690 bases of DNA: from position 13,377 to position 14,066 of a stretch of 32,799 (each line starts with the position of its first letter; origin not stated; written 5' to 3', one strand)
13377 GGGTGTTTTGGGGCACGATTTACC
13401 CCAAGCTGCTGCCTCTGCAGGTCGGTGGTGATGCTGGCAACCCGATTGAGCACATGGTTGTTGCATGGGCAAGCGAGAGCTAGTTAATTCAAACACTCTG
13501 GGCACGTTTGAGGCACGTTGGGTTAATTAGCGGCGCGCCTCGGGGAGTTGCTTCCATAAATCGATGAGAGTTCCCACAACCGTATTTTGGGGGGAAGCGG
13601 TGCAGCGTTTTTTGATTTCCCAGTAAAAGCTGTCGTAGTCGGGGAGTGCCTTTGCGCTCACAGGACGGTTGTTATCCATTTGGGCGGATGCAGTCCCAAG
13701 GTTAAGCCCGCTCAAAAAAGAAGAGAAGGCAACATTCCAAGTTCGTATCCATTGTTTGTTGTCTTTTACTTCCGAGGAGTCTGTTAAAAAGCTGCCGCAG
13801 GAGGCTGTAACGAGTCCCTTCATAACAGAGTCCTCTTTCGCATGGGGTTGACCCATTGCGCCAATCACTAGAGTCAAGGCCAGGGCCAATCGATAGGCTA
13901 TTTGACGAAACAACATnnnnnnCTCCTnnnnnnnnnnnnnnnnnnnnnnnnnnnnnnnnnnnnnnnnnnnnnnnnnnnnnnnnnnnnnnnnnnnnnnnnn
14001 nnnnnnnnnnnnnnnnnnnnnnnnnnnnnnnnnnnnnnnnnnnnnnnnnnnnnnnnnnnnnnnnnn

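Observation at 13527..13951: AT-richer, opposite-strand gene for an exported protein wedged between terS and terL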

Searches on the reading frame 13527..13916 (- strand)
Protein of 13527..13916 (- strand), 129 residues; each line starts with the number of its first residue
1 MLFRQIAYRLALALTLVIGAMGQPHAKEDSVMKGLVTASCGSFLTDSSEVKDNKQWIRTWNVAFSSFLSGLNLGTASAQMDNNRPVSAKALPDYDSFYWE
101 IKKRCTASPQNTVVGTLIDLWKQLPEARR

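Call 4: search_protein_families(library=pfam, proteins=[window:13527-13916:-], max_evalue=0.1)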
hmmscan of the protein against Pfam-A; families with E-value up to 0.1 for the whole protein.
window:13527-13916:- (129 aa): 0 families

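Call 5: search_protein_families(library=phrogs, proteins=[window:13527-13916:-], max_evalue=0.01)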
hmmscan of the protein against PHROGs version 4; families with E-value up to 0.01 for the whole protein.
window:13527-13916:- (129 aa): 0 families

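Call 11: find_homologous_proteins(query=window:13530-13916:-, max_evalue=0.01)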
Query seq(129 aa) (129 aa): 4 proteins with E <= 0.01 among 14 candidates.
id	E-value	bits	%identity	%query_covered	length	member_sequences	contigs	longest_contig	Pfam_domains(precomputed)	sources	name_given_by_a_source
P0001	2.4e-74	265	93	100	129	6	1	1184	-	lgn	-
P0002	1.7e-72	259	91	100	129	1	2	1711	-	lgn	-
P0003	1.7e-64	233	83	100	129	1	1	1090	-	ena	-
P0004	2.2e-64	233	84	99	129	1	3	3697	-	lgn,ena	-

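Call 15: find_encoding_contigs(protein=P0004, flank=5000)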
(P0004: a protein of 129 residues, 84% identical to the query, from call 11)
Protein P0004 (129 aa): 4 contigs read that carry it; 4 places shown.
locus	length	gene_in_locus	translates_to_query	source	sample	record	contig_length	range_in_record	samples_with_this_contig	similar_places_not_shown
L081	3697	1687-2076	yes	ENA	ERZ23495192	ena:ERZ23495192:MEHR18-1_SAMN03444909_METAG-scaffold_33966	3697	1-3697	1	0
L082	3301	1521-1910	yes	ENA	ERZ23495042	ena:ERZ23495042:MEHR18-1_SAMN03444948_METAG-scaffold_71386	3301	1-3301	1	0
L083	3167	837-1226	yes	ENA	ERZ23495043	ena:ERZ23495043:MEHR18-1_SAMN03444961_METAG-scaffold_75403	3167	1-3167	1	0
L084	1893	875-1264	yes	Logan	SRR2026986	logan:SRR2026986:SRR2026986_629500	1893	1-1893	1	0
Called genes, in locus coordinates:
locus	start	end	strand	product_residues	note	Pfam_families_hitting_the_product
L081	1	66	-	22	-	?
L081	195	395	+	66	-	-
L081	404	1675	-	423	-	PF03237:Terminase_6N (weak)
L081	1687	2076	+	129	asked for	-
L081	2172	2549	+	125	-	-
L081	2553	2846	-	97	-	-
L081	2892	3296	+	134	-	-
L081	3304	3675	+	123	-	-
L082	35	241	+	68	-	-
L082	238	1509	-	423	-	PF03237:Terminase_6N (weak)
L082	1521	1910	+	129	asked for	-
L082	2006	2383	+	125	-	-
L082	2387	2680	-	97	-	-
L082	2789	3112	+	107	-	-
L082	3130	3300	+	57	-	?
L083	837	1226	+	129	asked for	-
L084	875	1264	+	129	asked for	-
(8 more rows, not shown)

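Call 16: find_encoding_contigs(protein=P0002, flank=5000)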
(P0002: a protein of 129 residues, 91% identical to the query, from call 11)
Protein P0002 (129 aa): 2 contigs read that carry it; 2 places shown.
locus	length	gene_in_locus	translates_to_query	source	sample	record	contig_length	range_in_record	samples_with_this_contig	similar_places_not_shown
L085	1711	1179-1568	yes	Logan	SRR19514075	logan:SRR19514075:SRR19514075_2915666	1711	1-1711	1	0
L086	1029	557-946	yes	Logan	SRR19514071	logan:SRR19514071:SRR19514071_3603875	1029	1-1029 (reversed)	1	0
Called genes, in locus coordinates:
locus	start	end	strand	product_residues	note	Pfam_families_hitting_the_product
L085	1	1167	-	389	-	?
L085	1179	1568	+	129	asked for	-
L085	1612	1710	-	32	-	?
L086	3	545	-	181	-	?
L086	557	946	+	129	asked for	-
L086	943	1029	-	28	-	?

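Call 17: find_encoding_contigs(protein=P0001, flank=5000)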
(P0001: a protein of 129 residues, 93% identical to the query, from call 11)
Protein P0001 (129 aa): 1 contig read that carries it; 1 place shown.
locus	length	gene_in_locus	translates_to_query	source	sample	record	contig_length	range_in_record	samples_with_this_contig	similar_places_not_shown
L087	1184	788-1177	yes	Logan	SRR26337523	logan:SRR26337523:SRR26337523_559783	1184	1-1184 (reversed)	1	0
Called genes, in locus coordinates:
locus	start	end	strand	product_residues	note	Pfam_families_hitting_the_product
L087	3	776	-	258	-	?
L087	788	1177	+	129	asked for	-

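Call 18: find_encoding_contigs(protein=P0003, flank=5000)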
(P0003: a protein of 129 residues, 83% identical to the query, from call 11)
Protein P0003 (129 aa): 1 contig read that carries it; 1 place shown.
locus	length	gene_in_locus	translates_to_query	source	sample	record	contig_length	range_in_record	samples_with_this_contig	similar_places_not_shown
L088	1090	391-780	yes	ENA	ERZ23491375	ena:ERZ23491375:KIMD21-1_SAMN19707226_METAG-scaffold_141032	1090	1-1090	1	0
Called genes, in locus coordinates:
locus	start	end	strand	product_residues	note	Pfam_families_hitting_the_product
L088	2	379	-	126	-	?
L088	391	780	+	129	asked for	-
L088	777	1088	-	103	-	?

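Call 34: predict_structure(alignment_id=A1)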
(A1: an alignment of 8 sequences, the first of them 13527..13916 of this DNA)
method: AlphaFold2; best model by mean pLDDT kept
length: 129 residues; sequences in the alignment: 8
mean_pLDDT: 62.7   pTM: 0.49
mean pLDDT of the five models: 62.7, 57.2, 51.7, 48.2, 47.4
residues with pLDDT >= 90: 0; 70-90: 33; 50-70: 83; < 50: 13
segments of 3 or more residues with pLDDT < 50: 21-26, 47-49
pLDDT, mean of each block of 10 residues (from residue 1): 56 55 48 68 57 68 71 59 57 70 74 67 66
secondary structure, 60 per line:
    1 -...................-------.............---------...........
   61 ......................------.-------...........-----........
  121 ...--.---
elements in order: H2-20 H28-40 H50-82 H97-107 H113-123

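Call 35: search_protein_representatives(alignment_id=A1)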
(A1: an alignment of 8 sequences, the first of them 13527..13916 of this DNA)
Query: 8 sequences, 129 profile positions. Proteins with E-value up to 0.001 (for the whole library): 9; up to 1e-10: 4; up to 1e-30: 2. The best 9 are listed.
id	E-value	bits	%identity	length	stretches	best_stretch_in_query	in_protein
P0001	3.6e-66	237.5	-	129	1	1-129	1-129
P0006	2.1e-53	196.2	-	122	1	1-126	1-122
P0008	1.8e-17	80.0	-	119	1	7-126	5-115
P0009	6.9e-17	78.1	-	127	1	23-127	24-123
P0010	1.0e-04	38.7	-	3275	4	63-104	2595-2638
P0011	4.6e-04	36.6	-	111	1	14-81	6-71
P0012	5.1e-04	36.5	-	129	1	7-124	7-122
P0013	5.5e-04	36.4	-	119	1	14-127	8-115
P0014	7.8e-04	35.8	-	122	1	1-128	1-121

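Call 39: list_cluster_members(proteins=[P0008, P0009, P0011, P0012, P0013, P0014, P0007])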
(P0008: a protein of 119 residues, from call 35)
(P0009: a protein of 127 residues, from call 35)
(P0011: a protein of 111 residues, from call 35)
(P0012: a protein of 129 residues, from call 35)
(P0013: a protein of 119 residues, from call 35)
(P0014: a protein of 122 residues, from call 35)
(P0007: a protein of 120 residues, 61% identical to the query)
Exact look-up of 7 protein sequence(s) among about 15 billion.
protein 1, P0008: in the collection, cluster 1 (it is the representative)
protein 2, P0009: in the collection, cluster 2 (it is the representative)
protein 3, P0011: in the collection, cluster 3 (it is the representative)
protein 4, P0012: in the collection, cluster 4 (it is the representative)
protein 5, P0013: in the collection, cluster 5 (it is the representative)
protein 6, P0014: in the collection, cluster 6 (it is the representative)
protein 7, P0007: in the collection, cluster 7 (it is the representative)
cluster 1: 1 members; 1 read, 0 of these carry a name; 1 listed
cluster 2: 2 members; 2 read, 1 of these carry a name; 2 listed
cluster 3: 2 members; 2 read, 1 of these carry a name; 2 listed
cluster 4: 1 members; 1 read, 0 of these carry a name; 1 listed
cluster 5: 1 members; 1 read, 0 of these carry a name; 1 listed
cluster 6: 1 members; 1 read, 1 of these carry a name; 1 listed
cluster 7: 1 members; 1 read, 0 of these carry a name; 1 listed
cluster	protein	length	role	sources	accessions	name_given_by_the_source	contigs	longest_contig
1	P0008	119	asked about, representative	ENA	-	-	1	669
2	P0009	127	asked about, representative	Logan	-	-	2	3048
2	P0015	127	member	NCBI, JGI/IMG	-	hypothetical protein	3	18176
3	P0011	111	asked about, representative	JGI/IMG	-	hypothetical protein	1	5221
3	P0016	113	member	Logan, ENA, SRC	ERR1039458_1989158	-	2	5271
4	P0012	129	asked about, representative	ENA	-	-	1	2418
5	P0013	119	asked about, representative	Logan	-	-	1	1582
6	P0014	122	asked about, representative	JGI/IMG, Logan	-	outer membrane scaffolding protein for murein synthesis (MipA/OmpV family)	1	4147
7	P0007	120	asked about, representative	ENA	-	-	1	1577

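Call 40: fold_search(model_id=the predicted structure, library=pdb)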
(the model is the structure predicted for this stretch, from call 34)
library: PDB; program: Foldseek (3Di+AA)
matches with E <= 10: 51; with E <= 0.001: 0
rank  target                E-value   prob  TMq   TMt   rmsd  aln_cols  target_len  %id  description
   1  9hlz_b                1.2e+00  0.06  0.18  0.09  11.4       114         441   10  Translational activators Aep1, Aep2 and Atp25 in complex with mRNA and the yeast mitochondrial ribosome (released 2025-12-17)
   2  4gck_A                2.7e+00  0.06  0.27  0.21   9.8       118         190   11  structure of no-dna complex (released 2013-06-19)
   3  7rlo_C                2.9e+00  0.08  0.30  0.15  10.7       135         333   10  Structure of the human eukaryotic translation initiation factor 2B (eIF2B) in complex with a viral protein NSs (released 2021-12-22)
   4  5c5e_A                3.4e+00  0.06  0.22  0.11  15.3       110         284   12  Structure of KaiA dimer in complex with C-terminal KaiC peptide at 2.8 A resolution (released 2015-08-05)
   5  1xxh_B                3.4e+00  0.03  0.21  0.11  13.0       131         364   15  ATPgS Bound E. Coli Clamp Loader Complex (released 2004-12-07)
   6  8zak_A                3.9e+00  0.08  0.29  0.18  12.6       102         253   11  Crystal structure of the channel protein CorA from Campylobacter jejuni in complex with Ni2+ (released 2024-06-19)
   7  6qb5_B                4.1e+00  0.08  0.36  0.18  14.1       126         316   11  Crystal structure of the N-terminal region of human cohesin subunit STAG1 (released 2019-02-06)
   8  7q21_E                4.3e+00  0.07  0.34  0.25  15.1       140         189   11  III2-IV2 respiratory supercomplex from Corynebacterium glutamicum (released 2022-02-02)
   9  3v5y_C                4.6e+00  0.06  0.26  0.23  12.6        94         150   11  Structure of FBXL5 hemerythrin domain, P2(1) cell (released 2012-01-25)
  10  8e8p_A                5.5e+00  0.02  0.18  0.14  11.7       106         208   11  GSTZ1A (released 2023-10-18)
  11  9y6s_9b               5.9e+00  0.06  0.32  0.06  13.5       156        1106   12  96-nm repeat of the Leishmania tarentolae doublet microtubule (released 2025-12-17)
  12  9gu3_L                5.9e+00  0.04  0.24  0.11  10.9        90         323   10  Human adult muscle nAChR in desensitised state in nanodisc with 1 mM acetylcholine (released 2025-05-14)
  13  5oqp_A                5.9e+00  0.04  0.27  0.07  10.6       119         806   16  Crystal structure of the S. cerevisiae condensin Ycg1-Brn1 subcomplex bound to DNA (crystal form I) (released 2017-10-18)
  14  1v2z                  5.9e+00  0.03  0.19  0.22  14.1       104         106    8  Crystal structure of the C-terminal domain of Thermosynechococcus elongatus BP-1 KaiA (released 2004-06-01)
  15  8e12_A                6.2e+00  0.08  0.37  0.31  10.0       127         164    9  Homotrimeric variant of tcTRP9, BGL14 (released 2023-04-12)
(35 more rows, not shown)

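Call 41: search_solved_structures(query=A2, max_evalue=10, show_alignments=2)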
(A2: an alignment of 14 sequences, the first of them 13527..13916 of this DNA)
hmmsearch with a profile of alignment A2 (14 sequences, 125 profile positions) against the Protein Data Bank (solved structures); distinct sequences matched with E-value up to 10: 4.
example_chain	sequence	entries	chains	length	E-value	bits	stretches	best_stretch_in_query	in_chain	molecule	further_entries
5hxy_A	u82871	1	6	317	0.13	15.5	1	41-120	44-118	Tyrosine recombinase XerA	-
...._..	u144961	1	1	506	0.24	14.6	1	31-105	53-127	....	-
3bti_B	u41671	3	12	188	1.2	12.4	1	25-98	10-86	HTH-type transcriptional regulator qacR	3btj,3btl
8qj6_A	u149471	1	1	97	2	11.6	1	6-75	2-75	Lipoprotein cytochrome c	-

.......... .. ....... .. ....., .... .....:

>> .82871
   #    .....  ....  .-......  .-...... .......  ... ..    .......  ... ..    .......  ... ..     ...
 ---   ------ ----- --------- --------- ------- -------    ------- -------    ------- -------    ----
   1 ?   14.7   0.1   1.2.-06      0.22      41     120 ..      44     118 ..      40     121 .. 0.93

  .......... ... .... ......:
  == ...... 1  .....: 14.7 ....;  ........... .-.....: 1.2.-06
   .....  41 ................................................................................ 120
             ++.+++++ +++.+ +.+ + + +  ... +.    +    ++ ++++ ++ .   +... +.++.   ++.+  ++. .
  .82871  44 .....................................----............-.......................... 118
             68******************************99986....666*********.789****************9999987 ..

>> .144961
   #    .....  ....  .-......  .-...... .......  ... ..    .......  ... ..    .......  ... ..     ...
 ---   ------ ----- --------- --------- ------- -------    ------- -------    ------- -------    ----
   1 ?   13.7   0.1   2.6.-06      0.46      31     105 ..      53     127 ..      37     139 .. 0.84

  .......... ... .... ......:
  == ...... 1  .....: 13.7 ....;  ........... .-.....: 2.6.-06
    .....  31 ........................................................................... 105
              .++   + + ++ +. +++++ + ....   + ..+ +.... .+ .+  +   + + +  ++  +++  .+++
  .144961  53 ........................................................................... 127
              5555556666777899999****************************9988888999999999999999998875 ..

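Call 42: search_protein_families(library=pfam, alignment_id=A2, max_evalue=1)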
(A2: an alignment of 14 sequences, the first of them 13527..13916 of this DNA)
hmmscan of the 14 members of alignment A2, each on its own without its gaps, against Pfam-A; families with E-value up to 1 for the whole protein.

A. member 1, window:13527-13916:- (129 aa): 0 families

B. families by the number of members that match (of 14 scanned): 6 families
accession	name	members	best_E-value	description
PF06411.16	HdeA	5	2.8e-06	HdeA/HdeB family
PF03695.18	UPF0149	3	0.043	Uncharacterised protein family (UPF0149)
PF23945.1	DUF7279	1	0.11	Family of unknown function (DUF7279)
PF08653.15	DASH_Dam1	1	0.13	DASH complex subunit Dam1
PF16216.10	GxGYxYP_N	1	0.16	GxGYxYP_N 1st domain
PF15410.12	PH_9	1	0.17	Pleckstrin homology domain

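Call 43: search_protein_families(library=pfam, proteins=[P0008, P0009, P0011, P0012, P0013, P0014, P0002], max_evalue=1)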
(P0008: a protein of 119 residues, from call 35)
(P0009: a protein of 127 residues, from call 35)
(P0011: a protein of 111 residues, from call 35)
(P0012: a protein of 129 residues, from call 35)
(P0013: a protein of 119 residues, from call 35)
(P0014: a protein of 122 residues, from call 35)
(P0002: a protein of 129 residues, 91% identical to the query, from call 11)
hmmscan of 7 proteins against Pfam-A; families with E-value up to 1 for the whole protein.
P0008 (119 aa): 0 families

P0009 (127 aa): 0 families

P0011 (111 aa): 1 family
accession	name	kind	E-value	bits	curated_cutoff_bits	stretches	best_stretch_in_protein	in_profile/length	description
PF03695.18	UPF0149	-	0.043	14.4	25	1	46-91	102-145/181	Uncharacterised protein family (UPF0149)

P0012 (129 aa): 1 family
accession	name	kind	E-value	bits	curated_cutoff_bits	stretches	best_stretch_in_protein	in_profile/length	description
PF03695.18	UPF0149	-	0.17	12.4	25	1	60-76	107-123/181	Uncharacterised protein family (UPF0149)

P0013 (119 aa): 1 family
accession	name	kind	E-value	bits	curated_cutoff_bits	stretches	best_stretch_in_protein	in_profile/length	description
PF06411.16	HdeA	-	0.067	14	22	1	6-81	3-76/91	HdeA/HdeB family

P0014 (122 aa): 2 families
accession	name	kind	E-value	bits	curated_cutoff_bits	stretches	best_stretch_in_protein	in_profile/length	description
PF06411.16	HdeA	-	2.8e-06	28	22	1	12-106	4-89/91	HdeA/HdeB family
PF03695.18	UPF0149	-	0.12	12.9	25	1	38-78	100-128/181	Uncharacterised protein family (UPF0149)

P0002 (129 aa): 0 families

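Call 44: search_protein_families(library=ncbifam, alignment_id=A2, max_evalue=1)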
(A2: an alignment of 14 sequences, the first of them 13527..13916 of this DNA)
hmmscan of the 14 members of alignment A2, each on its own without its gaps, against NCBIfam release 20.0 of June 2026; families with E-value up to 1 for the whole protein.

A. member 1, window:13527-13916:- (129 aa): 0 families

B. families by the number of members that match (of 14 scanned): 3 families
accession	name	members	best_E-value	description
TIGR02292.1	ygfB_yecA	2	0.033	UPF0149 family protein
NF033490.1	small_SPW0924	2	0.058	SPW_0924 family protein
NF033947.0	PEP-cistern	1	0.02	cistern family PEP-CTERM protein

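Call 45: find_homologous_proteins(query=A2, max_evalue=0.001)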
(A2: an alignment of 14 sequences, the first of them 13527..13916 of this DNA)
Query A2 (14 sequences) (129 aa, profile of the alignment): 42 proteins with E <= 0.001 among 1092 candidates.
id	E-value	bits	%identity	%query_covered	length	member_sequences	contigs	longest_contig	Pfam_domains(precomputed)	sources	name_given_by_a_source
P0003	1.0e-46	176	83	100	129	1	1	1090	-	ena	-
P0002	5.5e-46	173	91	100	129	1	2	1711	-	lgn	-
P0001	6.6e-46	173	93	100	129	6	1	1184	-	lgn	-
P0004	6.8e-46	173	84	99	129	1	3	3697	-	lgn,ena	-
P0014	2.7e-32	129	25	100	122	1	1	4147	PF06411.17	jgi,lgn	jgi:outer membrane scaffolding protein for murein synthesis (MipA/OmpV family)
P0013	3.4e-31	126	29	87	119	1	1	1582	-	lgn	-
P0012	7.9e-29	118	22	88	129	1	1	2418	-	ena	-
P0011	1.8e-28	117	32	60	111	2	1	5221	-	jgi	jgi:hypothetical protein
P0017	1.4e-22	98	18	75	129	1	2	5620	-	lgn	-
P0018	8.7e-19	86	24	74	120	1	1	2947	PF06411.17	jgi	jgi:hypothetical protein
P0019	4.8e-16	77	20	73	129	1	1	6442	-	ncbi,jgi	jgi:hypothetical protein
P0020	5.2e-16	77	22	77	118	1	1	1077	-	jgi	jgi:hypothetical protein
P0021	3.4e-15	74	19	74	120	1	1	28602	-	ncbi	ncbi:MAG: hypothetical protein ACT4OG_07785 [Alphaproteobacteria bacterium]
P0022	8.2e-15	73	24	80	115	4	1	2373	-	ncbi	-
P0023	7.6e-14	70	24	90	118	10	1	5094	-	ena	-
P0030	1.2e-9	56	27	34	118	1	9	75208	-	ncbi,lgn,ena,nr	ncbi:MAG: hypothetical protein MI920_01420 [Kiloniellales bacterium]|nr:hypothetical protein [Kiloni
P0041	1.0e-5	43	-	-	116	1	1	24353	-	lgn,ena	-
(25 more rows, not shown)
